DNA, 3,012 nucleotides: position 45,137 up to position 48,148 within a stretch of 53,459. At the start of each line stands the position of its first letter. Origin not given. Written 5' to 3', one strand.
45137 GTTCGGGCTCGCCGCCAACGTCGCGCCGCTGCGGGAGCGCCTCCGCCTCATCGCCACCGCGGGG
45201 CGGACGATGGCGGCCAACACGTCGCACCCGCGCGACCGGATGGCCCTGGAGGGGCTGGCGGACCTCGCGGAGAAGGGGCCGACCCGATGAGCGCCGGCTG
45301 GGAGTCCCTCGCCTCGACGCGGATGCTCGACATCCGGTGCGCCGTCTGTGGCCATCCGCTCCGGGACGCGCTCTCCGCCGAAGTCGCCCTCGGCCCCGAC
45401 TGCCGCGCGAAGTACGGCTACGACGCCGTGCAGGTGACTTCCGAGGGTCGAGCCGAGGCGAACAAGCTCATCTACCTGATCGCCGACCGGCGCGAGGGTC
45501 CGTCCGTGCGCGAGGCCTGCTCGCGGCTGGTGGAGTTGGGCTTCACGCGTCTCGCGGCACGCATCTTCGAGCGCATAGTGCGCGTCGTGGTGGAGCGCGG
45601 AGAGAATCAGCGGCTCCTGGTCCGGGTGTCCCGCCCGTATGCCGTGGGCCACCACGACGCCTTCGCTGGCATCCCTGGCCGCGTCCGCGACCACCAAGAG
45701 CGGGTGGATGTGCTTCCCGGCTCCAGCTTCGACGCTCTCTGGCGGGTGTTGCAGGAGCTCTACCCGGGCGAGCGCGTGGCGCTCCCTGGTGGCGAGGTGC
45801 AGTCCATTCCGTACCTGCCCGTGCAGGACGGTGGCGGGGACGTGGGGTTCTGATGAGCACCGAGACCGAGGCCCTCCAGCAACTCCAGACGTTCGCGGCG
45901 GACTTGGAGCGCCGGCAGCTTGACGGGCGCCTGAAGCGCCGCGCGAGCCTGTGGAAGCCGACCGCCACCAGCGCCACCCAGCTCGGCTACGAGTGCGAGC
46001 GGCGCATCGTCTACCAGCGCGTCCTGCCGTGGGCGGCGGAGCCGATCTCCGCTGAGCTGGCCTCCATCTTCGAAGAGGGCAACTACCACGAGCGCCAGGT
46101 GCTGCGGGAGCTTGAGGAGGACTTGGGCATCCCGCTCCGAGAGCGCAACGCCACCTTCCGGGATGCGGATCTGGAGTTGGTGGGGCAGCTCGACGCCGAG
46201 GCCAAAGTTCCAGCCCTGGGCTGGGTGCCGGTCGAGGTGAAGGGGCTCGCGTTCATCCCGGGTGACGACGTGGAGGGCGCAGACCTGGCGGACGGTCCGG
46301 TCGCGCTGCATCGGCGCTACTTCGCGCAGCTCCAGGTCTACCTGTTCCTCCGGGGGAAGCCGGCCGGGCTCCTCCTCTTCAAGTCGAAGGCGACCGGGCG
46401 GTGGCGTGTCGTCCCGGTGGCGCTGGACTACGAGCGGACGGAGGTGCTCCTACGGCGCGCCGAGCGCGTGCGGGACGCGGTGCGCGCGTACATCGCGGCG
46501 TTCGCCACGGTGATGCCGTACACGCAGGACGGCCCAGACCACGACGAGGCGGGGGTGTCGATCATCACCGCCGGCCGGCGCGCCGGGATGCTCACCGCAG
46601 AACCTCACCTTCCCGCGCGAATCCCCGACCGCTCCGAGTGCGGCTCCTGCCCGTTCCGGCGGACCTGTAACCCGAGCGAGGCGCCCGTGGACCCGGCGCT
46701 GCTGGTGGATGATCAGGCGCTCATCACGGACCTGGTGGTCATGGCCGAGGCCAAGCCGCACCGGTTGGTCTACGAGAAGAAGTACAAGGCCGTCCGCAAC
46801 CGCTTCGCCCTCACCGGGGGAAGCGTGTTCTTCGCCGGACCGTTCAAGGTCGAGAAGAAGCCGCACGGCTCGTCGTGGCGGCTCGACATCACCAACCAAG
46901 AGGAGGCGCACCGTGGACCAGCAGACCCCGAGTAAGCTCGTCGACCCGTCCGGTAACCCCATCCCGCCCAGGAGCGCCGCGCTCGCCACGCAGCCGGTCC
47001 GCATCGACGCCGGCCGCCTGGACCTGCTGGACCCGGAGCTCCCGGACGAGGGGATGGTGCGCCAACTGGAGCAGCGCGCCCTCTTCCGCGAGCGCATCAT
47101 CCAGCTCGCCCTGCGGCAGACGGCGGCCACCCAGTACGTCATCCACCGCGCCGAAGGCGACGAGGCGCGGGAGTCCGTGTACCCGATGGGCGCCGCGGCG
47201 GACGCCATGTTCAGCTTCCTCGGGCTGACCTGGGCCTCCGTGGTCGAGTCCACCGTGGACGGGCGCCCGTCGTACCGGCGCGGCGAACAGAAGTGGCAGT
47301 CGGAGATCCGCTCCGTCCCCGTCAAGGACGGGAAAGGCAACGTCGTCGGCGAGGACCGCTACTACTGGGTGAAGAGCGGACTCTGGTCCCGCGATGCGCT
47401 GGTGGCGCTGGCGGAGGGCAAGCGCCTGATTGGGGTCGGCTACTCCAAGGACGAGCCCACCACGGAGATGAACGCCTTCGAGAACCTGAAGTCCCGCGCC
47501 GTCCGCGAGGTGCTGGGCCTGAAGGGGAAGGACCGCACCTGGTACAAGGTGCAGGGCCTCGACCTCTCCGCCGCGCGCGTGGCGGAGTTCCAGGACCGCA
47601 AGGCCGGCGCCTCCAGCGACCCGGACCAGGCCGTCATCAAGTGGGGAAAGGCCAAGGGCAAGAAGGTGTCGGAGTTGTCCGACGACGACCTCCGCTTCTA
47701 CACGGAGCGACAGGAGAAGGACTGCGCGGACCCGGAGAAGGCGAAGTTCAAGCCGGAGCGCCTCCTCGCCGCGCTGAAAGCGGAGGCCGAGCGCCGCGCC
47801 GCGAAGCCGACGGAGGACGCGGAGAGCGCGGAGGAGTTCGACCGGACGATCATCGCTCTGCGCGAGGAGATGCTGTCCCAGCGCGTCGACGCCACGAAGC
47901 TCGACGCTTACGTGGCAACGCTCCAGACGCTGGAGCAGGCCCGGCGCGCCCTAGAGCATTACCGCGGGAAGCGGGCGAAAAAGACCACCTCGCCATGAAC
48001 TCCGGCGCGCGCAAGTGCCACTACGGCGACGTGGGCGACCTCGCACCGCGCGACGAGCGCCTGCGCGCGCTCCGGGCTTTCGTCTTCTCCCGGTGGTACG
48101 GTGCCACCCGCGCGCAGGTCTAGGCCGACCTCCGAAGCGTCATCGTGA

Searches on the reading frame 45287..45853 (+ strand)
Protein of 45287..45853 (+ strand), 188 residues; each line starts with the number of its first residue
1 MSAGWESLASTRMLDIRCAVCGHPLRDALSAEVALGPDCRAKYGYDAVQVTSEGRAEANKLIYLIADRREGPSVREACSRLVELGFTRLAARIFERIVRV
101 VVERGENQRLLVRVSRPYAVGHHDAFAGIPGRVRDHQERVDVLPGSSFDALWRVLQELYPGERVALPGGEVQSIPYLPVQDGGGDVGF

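Call 49: search_protein_families(library=pfam, proteins=[window:45287-45853:+], max_evalue=0.01)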
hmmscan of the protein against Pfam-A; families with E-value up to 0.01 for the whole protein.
window:45287-45853:+ (188 aa): 1 family
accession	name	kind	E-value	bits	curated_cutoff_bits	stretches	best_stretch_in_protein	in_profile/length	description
PF19474.4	DUF6011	-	2.8e-10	40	26.6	1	17-44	10-37/37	Family of unknown function (DUF6011)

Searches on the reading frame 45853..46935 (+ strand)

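Call 20: search_protein_families(library=phrogs, proteins=[window:45853-46935:+], max_evalue=0.001)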
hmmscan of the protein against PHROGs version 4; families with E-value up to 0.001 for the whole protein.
window:45853-46935:+ (360 aa): 1 family
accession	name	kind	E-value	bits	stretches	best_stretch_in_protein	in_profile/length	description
phrog_1990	-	DNA, RNA and nucleotide metabolism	1e-13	52.3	1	31-278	30-241/290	Cas4-domain exonuclease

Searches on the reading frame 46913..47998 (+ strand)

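Call 12: search_protein_families(library=pfam, proteins=[window:46913-47998:+], max_evalue=0.01)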
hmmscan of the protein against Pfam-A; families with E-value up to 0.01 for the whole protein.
window:46913-47998:+ (361 aa): 1 family
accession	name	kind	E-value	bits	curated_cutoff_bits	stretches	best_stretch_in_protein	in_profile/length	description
PF13868.11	TPH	-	0.0077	15.2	27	0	247-357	120-230/352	Trichohyalin-plectin-homology domain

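Call 13: search_protein_families(library=phrogs, proteins=[window:46913-47998:+], max_evalue=0.01)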
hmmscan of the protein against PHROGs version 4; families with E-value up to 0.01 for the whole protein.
window:46913-47998:+ (361 aa): 0 families

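Call 94: search_protein_families(library=ncbifam, proteins=[window:46913-47998:+], max_evalue=0.1)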
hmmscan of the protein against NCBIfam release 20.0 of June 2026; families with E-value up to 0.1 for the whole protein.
window:46913-47998:+ (361 aa): 0 families
